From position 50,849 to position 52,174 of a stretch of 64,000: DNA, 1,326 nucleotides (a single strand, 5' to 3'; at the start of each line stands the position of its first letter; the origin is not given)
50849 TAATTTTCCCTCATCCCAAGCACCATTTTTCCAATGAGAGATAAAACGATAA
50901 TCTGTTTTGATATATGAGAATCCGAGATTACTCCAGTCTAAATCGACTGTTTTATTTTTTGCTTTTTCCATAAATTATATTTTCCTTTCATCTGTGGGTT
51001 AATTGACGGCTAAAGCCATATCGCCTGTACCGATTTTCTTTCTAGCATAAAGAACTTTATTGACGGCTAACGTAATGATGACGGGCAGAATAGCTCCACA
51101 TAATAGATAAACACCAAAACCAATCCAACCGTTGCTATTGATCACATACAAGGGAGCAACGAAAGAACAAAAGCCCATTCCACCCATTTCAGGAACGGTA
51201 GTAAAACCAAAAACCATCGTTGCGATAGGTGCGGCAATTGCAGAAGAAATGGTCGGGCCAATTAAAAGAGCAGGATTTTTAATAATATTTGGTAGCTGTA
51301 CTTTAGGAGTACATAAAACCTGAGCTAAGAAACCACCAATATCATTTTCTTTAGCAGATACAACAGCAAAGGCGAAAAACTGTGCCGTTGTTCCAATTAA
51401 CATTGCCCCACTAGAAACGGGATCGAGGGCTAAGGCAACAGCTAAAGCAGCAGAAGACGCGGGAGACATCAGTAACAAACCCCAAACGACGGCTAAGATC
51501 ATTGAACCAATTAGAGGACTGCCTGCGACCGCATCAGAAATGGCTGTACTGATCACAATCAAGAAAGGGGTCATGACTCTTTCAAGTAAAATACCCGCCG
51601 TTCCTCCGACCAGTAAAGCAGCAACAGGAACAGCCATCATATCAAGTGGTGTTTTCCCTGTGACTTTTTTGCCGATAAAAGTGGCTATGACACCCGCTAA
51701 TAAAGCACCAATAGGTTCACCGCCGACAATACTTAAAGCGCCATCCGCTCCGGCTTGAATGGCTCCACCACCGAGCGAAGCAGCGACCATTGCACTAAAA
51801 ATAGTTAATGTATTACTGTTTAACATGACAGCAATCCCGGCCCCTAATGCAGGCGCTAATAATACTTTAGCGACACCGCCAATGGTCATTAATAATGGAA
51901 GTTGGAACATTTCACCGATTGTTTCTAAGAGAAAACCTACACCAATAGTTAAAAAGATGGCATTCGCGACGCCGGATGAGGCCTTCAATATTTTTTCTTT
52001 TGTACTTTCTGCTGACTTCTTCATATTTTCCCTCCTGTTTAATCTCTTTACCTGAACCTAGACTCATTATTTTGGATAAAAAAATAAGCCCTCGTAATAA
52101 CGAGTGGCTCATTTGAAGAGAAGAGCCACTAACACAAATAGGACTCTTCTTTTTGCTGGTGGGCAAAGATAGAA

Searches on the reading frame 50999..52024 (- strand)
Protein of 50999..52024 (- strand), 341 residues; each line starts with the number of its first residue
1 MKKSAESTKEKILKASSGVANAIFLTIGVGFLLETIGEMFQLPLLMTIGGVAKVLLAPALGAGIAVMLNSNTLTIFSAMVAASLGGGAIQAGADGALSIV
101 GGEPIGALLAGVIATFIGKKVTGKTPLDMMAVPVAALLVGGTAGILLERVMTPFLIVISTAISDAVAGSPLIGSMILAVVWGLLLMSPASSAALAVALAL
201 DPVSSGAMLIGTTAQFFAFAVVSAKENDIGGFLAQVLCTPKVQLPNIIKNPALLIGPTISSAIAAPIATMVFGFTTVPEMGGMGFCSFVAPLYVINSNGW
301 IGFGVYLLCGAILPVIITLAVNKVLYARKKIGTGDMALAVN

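Call 6: search_protein_families(library=pfam, proteins=[window:50999-52024:-])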
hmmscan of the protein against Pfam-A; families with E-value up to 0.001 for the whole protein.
window:50999-52024:- (341 aa): 1 family
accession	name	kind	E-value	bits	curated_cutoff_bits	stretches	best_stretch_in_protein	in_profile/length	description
PF13303.11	PTS_EIIC_2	-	8.9e-81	271.9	28.9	1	14-336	2-325/327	Phosphotransferase system, EIIC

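Call 7: search_protein_families(library=ncbifam, proteins=[window:50999-52024:-])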
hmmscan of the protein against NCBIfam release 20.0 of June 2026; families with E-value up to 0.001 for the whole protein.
window:50999-52024:- (341 aa): 0 families

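Call 9: find_homologous_proteins(query=window:50999-52024:-, max_evalue=1e-10)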
Query window:50999-52024:- (341 aa): 256 proteins with E <= 1e-10 among 8000 candidates; the best 120 are listed.
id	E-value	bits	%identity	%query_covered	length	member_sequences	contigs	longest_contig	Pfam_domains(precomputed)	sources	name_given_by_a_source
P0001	5.8e-197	672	97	100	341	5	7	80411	PF13303.12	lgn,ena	-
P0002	2.7e-170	584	82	100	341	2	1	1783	PF13303.12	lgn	-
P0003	7.7e-162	556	78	100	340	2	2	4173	PF13303.12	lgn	-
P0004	2.3e-160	551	77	100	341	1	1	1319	PF13303.12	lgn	-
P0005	4.9e-154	531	74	100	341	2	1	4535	PF13303.12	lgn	-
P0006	1.6e-153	529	76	100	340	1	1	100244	PF13303.12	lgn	-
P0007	2.9e-151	521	73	100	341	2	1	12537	PF13303.12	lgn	-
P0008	1.1e-150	519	74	100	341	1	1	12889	PF13303.12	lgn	-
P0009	3.0e-150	518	73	100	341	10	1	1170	PF13303.12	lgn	-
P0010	4.9e-144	498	70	100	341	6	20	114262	PF13303.12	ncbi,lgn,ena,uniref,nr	ncbi:PTS transporter subunit IIC [Vagococcus salmoninarum]|uniref:Phosphotransferase system EIIC dom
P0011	4.8e-141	488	70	99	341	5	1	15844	PF13303.12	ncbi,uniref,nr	ncbi:PTS transporter subunit IIC [Atopococcus tabaci]|uniref:PTS transporter subunit IIC n=1 Tax=Ato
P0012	3.1e-139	482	70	97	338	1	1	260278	PF13303.12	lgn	-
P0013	4.2e-139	481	69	100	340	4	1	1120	PF13303.12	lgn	-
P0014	7.0e-139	481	68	100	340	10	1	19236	PF13303.12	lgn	-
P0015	2.2e-138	479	69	100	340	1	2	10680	PF13303.12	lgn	-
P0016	3.3e-138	479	71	96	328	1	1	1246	PF13303.12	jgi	-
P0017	3.6e-137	475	71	98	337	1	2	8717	PF13303.12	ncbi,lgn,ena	-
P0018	1.7e-130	453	64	98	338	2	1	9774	PF13303.12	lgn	-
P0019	5.4e-129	448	65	99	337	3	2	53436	PF13303.12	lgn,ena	-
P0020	1.4e-128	447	63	99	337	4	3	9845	PF13303.12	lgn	-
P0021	8.9e-128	444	64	99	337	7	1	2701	PF13303.12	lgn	-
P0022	2.0e-127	443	62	98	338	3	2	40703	PF13303.12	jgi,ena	-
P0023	2.8e-127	443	65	100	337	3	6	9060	PF13303.12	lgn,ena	-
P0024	3.8e-127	442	64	99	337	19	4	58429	PF13303.12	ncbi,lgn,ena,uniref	ncbi:PTS transporter subunit IIC [Marinilactibacillus psychrotolerans]|uniref:PTS transporter subuni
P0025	1.0e-126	441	64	99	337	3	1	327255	PF13303.12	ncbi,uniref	ncbi:PTS transporter subunit IIC [Marinilactibacillus sp. GCM10026970]|uniref:PTS transporter subuni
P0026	1.4e-126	440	63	98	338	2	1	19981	PF13303.12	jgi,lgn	-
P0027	4.5e-126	439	63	98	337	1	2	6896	PF13303.12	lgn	-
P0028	4.5e-126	439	62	99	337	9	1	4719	PF13303.12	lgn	-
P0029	2.9e-125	436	62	99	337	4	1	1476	PF13303.12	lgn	-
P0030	3.3e-125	436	64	98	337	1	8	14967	PF13303.12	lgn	-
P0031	1.3e-124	434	60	98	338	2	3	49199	PF13303.12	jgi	-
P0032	2.9e-113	397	60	97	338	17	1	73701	PF13303.12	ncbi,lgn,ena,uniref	ncbi:PTS transporter subunit IIC [Carnobacterium jeotgali]|uniref:PTS transporter subunit IIC n=1 Ta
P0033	3.1e-113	396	57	97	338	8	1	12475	PF13303.12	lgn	-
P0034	5.4e-113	396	60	97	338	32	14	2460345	PF13303.12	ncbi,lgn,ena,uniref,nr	ncbi:PTS sugar transporter subunit IIC [Carnobacterium viridans]|uniref:Phosphotransferase system EI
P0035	1.4e-112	394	58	97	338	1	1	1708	PF13303.12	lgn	-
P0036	1.9e-112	394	58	97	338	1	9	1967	PF13303.12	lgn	-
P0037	3.5e-112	393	59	97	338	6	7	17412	PF13303.12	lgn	-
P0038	5.5e-112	392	59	97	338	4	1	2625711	PF13303.12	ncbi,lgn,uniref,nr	ncbi:PTS transporter subunit IIC [Carnobacterium pleistocenium]|uniref:PTS transporter subunit IIC n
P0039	2.7e-111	390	58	97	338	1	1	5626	PF13303.12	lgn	-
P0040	2.9e-111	390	58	97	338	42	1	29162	PF13303.12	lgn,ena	-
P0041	5.2e-111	389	60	97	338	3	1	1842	PF13303.12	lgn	-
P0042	2.6e-110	387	58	98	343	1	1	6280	PF13303.12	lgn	-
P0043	3.7e-110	386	58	97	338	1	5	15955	PF13303.12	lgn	-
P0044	4.8e-109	383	54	99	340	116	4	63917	PF13303.12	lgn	-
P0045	8.0e-104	366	55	97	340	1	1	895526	PF13303.12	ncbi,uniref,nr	ncbi:PTS transporter subunit IIC [Bacillus massiliglaciei]|uniref:PTS transporter subunit IIC n=1 Ta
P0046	1.2e-103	365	54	99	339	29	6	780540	PF13303.12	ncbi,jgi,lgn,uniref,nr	ncbi:hypothetical protein CHI12_05615 [Terribacillus saccharophilus]|jgi:uncharacterized protein|uni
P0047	3.6e-103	363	54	97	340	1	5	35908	PF13303.12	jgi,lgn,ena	-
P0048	4.8e-103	363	54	97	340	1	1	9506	PF13303.12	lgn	-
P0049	2.6e-102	361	55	99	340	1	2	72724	PF13303.12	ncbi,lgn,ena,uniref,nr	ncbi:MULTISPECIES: PTS transporter subunit IIC [Bacillus]|uniref:PTS transporter subunit IIC n=1 Tax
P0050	3.9e-101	357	54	99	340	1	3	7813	PF13303.12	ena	-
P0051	1.5e-100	355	55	98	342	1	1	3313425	PF13303.12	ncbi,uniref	ncbi:PTS transporter subunit IIC [Bacillus sp. 1P06AnD]|uniref:PTS transporter subunit IIC n=1 Tax=B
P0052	2.2e-100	354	53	97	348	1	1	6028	PF13303.12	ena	-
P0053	3.2e-100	354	55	99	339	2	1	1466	PF13303.12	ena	-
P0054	4.7e-100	353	51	99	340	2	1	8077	PF13303.12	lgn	-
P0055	5.5e-100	353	53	98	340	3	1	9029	PF13303.12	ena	-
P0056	9.6e-100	352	53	99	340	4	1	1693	PF13303.12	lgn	-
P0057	1.6e-99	351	52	99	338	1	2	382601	PF13303.12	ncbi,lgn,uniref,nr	ncbi:PTS transporter subunit IIC [Bacillus sp. 03113]|uniref:PTS transporter subunit IIC n=1 Tax=Bac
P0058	2.2e-99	351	53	100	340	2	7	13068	PF13303.12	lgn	-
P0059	3.5e-99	350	53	99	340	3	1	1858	PF13303.12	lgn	-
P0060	3.5e-99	350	53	99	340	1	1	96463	PF13303.12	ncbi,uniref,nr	ncbi:PTS sugar transporter subunit IIC [Bacillus sp. AGMB 02131]|uniref:PTS sugar transporter subuni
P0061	5.0e-99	350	54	97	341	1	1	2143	PF13303.12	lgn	-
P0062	6.3e-99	350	52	97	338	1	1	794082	PF13303.12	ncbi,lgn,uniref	ncbi:PTS sugar transporter subunit IIC [Bacillus mexicanus]|uniref:PTS transporter subunit IIC n=1 T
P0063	7.0e-99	349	54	99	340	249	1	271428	PF13303.12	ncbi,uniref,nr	ncbi:PTS sugar transporter subunit IIC [Bacillus sp. ISL-34]|uniref:PTS transporter subunit IIC n=1 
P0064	7.7e-99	349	53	99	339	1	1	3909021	PF13303.12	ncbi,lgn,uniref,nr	ncbi:PTS transporter subunit IIC [Bacillus testis]|uniref:PTS transporter subunit IIC n=1 Tax=Bacill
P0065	9.6e-99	349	54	99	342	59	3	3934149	PF13303.12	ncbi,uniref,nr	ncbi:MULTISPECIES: PTS transporter subunit IIC [Bacillaceae]|uniref:PTS transporter subunit IIC n=1 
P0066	1.9e-98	348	53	99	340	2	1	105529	PF13303.12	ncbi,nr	ncbi:PTS sugar transporter subunit IIC [Streptomyces sp. ISL-14]|nr:PTS sugar transporter subunit II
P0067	3.6e-98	347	55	98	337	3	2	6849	PF13303.12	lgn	-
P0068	4.7e-98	347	54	97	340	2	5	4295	PF13303.12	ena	-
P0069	5.1e-98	347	54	99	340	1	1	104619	PF13303.12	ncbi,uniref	ncbi:PTS transporter subunit IIC [Bacillus sp. JJ722]|uniref:PTS transporter subunit IIC n=1 Tax=Bac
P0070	8.6e-98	346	53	99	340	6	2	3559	PF13303.12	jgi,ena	-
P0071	9.2e-98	346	54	99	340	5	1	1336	PF13303.12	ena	-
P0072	1.2e-97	345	50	99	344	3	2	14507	PF13303.12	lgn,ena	-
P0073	2.5e-97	344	53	99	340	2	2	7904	PF13303.12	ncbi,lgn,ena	ncbi:MAG: PTS transporter subunit IIC [Bacillus sp. (in: firmicutes)]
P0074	2.6e-97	344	51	99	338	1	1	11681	PF13303.12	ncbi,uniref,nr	ncbi:hypothetical protein CU633_21750 [Bacillus sp. V3-13]|uniref:PTS transporter subunit IIC n=1 Ta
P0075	7.9e-97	343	51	99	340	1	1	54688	PF13303.12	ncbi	-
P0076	1.4e-96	342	52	99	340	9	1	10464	PF13303.12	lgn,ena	-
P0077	1.6e-96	342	52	97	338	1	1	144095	PF13303.12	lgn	-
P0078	1.6e-96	342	53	99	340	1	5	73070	PF13303.12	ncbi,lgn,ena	ncbi:MAG: PTS transporter subunit IIC [Bacillus sp. (in: firmicutes)]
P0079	2.0e-96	341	52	100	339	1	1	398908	PF13303.12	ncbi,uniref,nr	ncbi:PTS transporter subunit IIC [Bacillus sp. V5-8f]|uniref:PTS transporter subunit IIC n=1 Tax=Bac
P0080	2.6e-96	341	52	100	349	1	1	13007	PF13303.12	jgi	jgi:uncharacterized protein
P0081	3.5e-96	341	51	100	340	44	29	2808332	PF13303.12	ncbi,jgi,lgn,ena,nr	ncbi:regulatory protein (PfoS/R) [Niallia circulans]|jgi:uncharacterized protein|nr:regulatory prote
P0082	3.5e-96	341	50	99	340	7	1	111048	PF13303.12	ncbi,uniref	ncbi:PTS transporter subunit IIC [Peribacillus asahii]|uniref:PTS transporter subunit IIC n=1 Tax=Pe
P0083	3.9e-96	340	55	96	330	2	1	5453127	PF13303.12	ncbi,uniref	ncbi:PTS transporter subunit IIC [Peribacillus frigoritolerans]|uniref:PTS transporter subunit IIC n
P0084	6.3e-96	340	51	99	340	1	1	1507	PF13303.12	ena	-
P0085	8.0e-96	339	52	97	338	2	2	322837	PF13303.12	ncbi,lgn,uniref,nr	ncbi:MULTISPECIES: PTS sugar transporter subunit IIC [unclassified Bacillus (in: firmicutes)]|uniref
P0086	9.9e-96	339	54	98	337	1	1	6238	PF13303.12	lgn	-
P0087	1.3e-95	339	52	100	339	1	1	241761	PF13303.12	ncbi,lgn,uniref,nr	ncbi:PTS transporter subunit IIC [Peribacillus glennii]|uniref:PTS sugar transporter subunit IIC n=1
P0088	2.0e-95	338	52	97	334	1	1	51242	PF13303.12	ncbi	ncbi:MAG: PTS transporter subunit IIC [Bacillus sp. (in: firmicutes)]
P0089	2.3e-95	338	52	99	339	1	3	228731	PF13303.12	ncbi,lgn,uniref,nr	ncbi:PTS transporter subunit IIC [Bacillus sp. B1-b2]|uniref:PTS transporter subunit IIC n=1 Tax=Bac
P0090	3.3e-95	337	55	96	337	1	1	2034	PF13303.12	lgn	-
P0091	4.4e-95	337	50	100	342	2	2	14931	PF13303.12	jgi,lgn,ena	-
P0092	8.4e-95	336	53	96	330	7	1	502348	PF13303.12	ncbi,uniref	ncbi:PTS transporter subunit IIC [Peribacillus sp. NPDC097197]|uniref:PTS transporter subunit IIC n=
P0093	1.1e-94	336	51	99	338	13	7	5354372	PF13303.12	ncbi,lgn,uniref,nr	ncbi:PTS sugar transporter subunit IIC [Paenibacillus sp. PsM32]|uniref:PTS transporter subunit IIC 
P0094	1.1e-94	336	54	87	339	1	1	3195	PF13303.12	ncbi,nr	ncbi:PTS sugar transporter subunit IIC [Bacillaceae bacterium Marseille-Q3522]|nr:PTS sugar transpor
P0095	1.2e-94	335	57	85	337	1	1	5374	PF13303.12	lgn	-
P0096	1.5e-94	335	50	98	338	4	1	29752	PF13303.12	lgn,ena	-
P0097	1.7e-94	335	52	97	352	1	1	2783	PF13303.12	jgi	jgi:uncharacterized membrane protein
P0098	2.5e-94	334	68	69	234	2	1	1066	PF13303.12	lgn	-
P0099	2.7e-94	334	55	96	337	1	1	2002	PF13303.12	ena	-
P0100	2.8e-94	334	52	99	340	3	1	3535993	PF13303.12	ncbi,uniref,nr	ncbi:PTS transporter subunit IIC [Bacillus massiliigorillae]|uniref:PTS transporter subunit IIC n=1 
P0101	3.2e-94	334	51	97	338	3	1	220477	PF13303.12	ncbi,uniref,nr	ncbi:hypothetical protein GMB86_02275 [Terrilactibacillus sp. BCM23-1]|uniref:Phosphotransferase sys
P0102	6.2e-94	333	51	99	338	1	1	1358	PF13303.12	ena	-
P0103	9.9e-94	332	51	99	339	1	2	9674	PF13303.12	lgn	-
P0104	1.1e-93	332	51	97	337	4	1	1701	PF13303.12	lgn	-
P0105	1.2e-93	332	52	98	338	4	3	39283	PF13303.12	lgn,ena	-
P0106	2.1e-93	331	48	100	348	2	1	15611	PF13303.12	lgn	-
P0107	3.8e-93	331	55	98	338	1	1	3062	PF13303.12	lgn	-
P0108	4.1e-93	330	50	96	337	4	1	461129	PF13303.12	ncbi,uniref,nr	ncbi:putative membrane protein [Alkalicoccobacillus murimartini]|uniref:Membrane protein n=2 Tax=Alk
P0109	1.7e-92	328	52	97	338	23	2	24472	PF13303.12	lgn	-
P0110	1.9e-92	328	52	96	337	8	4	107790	PF13303.12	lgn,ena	-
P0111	2.2e-92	328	49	100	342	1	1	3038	PF13303.12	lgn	-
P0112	2.5e-92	328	52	98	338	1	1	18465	PF13303.12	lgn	-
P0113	3.7e-92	327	49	96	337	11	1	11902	PF13303.12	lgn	-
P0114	3.9e-92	327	50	96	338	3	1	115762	PF13303.12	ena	-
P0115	4.7e-92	327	51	100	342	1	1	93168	PF13303.12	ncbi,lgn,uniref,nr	ncbi:PTS transporter subunit IIC [Heyndrickxia acidiproducens]|uniref:PTS transporter subunit IIC n=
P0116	8.6e-92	326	48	100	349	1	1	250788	PF13303.12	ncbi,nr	ncbi:PTS sugar transporter subunit IIC [Sporolactobacillus sp. THM7-4]|nr:PTS sugar transporter subu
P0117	1.1e-91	326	49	100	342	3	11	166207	PF13303.12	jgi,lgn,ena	-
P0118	1.4e-91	325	49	99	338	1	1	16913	PF13303.12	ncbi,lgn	ncbi:MAG: PTS sugar transporter subunit IIC [Bacillus sp. (in: firmicutes)]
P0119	1.8e-91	325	50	97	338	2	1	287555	PF13303.12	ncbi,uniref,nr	ncbi:hypothetical protein CVD28_12190 [Bacillus sp. M6-12]|uniref:PTS transporter subunit IIC n=1 Ta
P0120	1.9e-91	325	51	97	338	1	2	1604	PF13303.12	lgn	-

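Call 12: find_related_loci(query=A1, collection=genome_contigs, flank=2500)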
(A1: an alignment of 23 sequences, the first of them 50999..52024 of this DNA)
Query A1 (341 aa) in genome_contigs; peptide patterns used: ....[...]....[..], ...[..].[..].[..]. (x = any residue, [..] = any of these).
247 stretches matched a pattern; 159 encode a relative of the query (tblastn E <= 1e-3); the best 80 are kept; 80 distinct loci.
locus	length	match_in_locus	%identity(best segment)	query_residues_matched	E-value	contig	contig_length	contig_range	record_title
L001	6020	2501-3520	78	1-341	1e-169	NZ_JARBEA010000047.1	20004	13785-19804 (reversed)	Jeotgalibaca caeni strain YN-L-12 YN-L-12_scaffold47, whole genome shotgun sequence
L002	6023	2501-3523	75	1-341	2e-160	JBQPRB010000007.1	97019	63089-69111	Jeotgalibaca sp. A122 Scaffold7, whole genome shotgun sequence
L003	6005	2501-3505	70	6-341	2e-151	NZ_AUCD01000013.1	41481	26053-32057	Atopococcus tabaci DSM 17538 G470DRAFT_scaffold00012.12_C, whole genome shotgun sequence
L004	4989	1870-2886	70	2-341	3e-151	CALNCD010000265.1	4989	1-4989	MAG TPA_asm: uncultured Erysipelotrichaceae bacterium isolate SRR1561996_bin.160_CONCOCT_v1.1_MAG genome assembly, conti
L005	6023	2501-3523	70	1-341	4e-146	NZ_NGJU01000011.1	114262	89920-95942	Vagococcus salmoninarum strain NCFB 2777 11, whole genome shotgun sequence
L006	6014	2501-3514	64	3-341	8e-137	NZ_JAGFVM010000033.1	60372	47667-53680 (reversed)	Marinilactibacillus kalidii strain M4U5P12 302, whole genome shotgun sequence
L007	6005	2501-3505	63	6-341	4e-136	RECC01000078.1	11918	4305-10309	MAG: Alkalibacterium sp. isolate LCM1.Bin64 NODE_6921_length_11918_cov_30.2295, whole genome shotgun sequence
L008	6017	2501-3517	64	2-341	7e-133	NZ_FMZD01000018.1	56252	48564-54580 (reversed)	Marinilactibacillus psychrotolerans strain DSM 19582, whole genome shotgun sequence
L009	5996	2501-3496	64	9-341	3e-132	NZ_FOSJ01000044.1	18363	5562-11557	Marinilactibacillus piezotolerans strain DSM 16108, whole genome shotgun sequence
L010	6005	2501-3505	64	6-341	9e-132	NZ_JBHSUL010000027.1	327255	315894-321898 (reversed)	Marinilactibacillus sp. GCM10026970 strain LNNU 2104 GCM70026970_14, whole genome shotgun sequence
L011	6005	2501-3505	63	6-341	2e-131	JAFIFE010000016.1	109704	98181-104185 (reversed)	MAG: Alkalibacterium sp. isolate coassembly_bin.25 k141_91677, whole genome shotgun sequence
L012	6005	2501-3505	63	6-341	5e-132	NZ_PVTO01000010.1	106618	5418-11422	Alkalibacterium olivapovliticus strain DSM 13175 Ga0180996_110, whole genome shotgun sequence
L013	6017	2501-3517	53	3-341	1e-117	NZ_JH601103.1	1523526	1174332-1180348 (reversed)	Dolosigranulum pigrum ATCC 51524 supercont1.1, whole genome shotgun sequence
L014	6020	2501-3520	56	2-341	5e-116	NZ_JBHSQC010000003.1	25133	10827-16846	Carnobacterium antarcticum strain CGMCC 1.15643 GCM70022137_25, whole genome shotgun sequence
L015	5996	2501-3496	59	10-341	2e-112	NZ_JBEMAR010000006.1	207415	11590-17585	MAG: Carnobacterium sp. isolate 233_Win.3 NODE_9_length_207415_cov_35.958902, whole genome shotgun sequence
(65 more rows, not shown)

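Call 58: search_solved_structures(query=window:50999-52024:-, max_evalue=1)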
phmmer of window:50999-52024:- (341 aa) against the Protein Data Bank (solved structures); distinct sequences matched with E-value up to 1: 1.
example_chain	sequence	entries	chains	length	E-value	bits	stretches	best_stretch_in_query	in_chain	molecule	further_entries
5l39_A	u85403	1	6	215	0.67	12.6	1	86-174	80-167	RMM microcompartment shell protein MSM0275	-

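Call 88: predict_structure(alignment_id=A1)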
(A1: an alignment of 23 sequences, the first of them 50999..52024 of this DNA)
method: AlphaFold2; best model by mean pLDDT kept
length: 341 residues; sequences in the alignment: 23
mean_pLDDT: 76.8   pTM: 0.73
mean pLDDT of the five models: 76.8, 76.2, 73.7, 70.2, 69.6
residues with pLDDT >= 90: 17; 70-90: 250; 50-70: 70; < 50: 4
segments of 3 or more residues with pLDDT < 50: none
pLDDT, mean of each block of 10 residues (from residue 1): 62 72 78 83 83 82 86 86 70 54 70 84 70 78 74 73 77 79 61 66 85 80 75 64 71 85 89 83 69 84 89 90 89 72 46
secondary structure, 60 per line:
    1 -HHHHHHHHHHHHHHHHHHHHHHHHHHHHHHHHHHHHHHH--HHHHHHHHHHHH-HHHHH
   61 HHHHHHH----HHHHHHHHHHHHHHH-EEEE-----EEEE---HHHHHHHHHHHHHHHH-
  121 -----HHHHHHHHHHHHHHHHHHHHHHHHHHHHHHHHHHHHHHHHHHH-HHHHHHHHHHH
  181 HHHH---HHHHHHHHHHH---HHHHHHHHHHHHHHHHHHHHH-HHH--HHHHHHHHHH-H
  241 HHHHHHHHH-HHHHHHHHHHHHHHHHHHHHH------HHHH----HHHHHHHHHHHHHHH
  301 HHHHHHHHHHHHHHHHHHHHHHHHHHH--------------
elements in order: H2-40 H43-54 H56-67 H72-86 E88-91 E97-100 H104-119 H126-168 H170-184 H188-198 H202-222 H229-238 H240-249 H251-271 H278-281 H286-327

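Call 91: fold_search(model_id=the predicted structure, library=pdb)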
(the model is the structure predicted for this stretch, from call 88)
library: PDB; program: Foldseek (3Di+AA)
matches with E <= 10: 302; with E <= 0.001: 2
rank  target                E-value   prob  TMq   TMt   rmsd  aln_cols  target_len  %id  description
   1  8qsr_A                1.2e-04  1.00  0.60  0.54   5.8       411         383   13  Cryo-EM structure of the glucose-specific PTS transporter IICB from E. coli in the inward-facing conformation (released 2024-09-25)
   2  9a3b_MODEL_1_A        3.4e-04  1.00  0.55  0.42   9.7       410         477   14  Model of E. coli PtsG by in-cell photo-crosslinking MS and deep learning (released 2023-02-24)
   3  6z70_A                1.5e-01  0.14  0.16  0.14  19.5       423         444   12  Structure of the MATE family multidrug resistance transporter Aq_128 from Aquifex aeolicus in the outward-facing state (released 2021-12-01)
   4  7d5p_B                2.0e-01  0.09  0.13  0.12  21.8       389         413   15  Structure of NorC transporter in an outward-open conformation in complex with a single-chain Indian camelid antibody (released 2021-06-09)
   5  3o7q                  2.1e-01  0.14  0.16  0.14  19.9       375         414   12  Crystal structure of a Major Facilitator Superfamily (MFS) transporter, FucP, in the outward conformation (released 2010-09-15)
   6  6nc9                  2.3e-01  0.11  0.16  0.12  19.6       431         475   14  Lipid II flippase MurJ, outward-facing conformation (released 2019-04-17)
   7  6idp                  2.5e-01  0.15  0.17  0.14  20.0       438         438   10  Crystal structure of Vibrio cholerae MATE transporter VcmN in the straight form (released 2019-01-16)
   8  9jbs                  2.9e-01  0.11  0.16  0.14  19.1       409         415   12  Structure of LAT4 in the apo state (released 2026-03-11)
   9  3vvp_B                3.4e-01  0.08  0.14  0.12  18.9       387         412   11  Crystal structure of MATE in complex with Br-NRF (released 2013-04-03)
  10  6fv8_B                3.5e-01  0.08  0.15  0.14  17.6       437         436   14  Dimer structure of the MATE family multidrug resistance transporter Aq_128 from Aquifex aeolicus in the outward-facing (released 2019-03-20)
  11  8tgh_B                3.5e-01  0.07  0.13  0.12  19.3       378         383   15  VMAT1 dimer with amphetamine and reserpine (released 2024-03-20)
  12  5yck                  3.7e-01  0.09  0.14  0.12  19.5       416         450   15  Crystal structure of a MATE family protein derived from Camelina sativa at 2.3 angstrom (released 2017-09-27)
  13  6ids                  4.0e-01  0.13  0.18  0.15  19.4       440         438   10  Crystal structure of Vibrio cholerae MATE transporter VcmN D35N mutant (released 2019-01-16)
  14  6fv8_A                4.0e-01  0.10  0.17  0.14  19.8       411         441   14  Dimer structure of the MATE family multidrug resistance transporter Aq_128 from Aquifex aeolicus in the outward-facing (released 2019-03-20)
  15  2hlf_A                4.4e-01  0.09  0.16  0.13  19.6       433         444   12  Structure of the Escherichis coli ClC chloride channel Y445E mutant and Fab complex (released 2006-09-19)
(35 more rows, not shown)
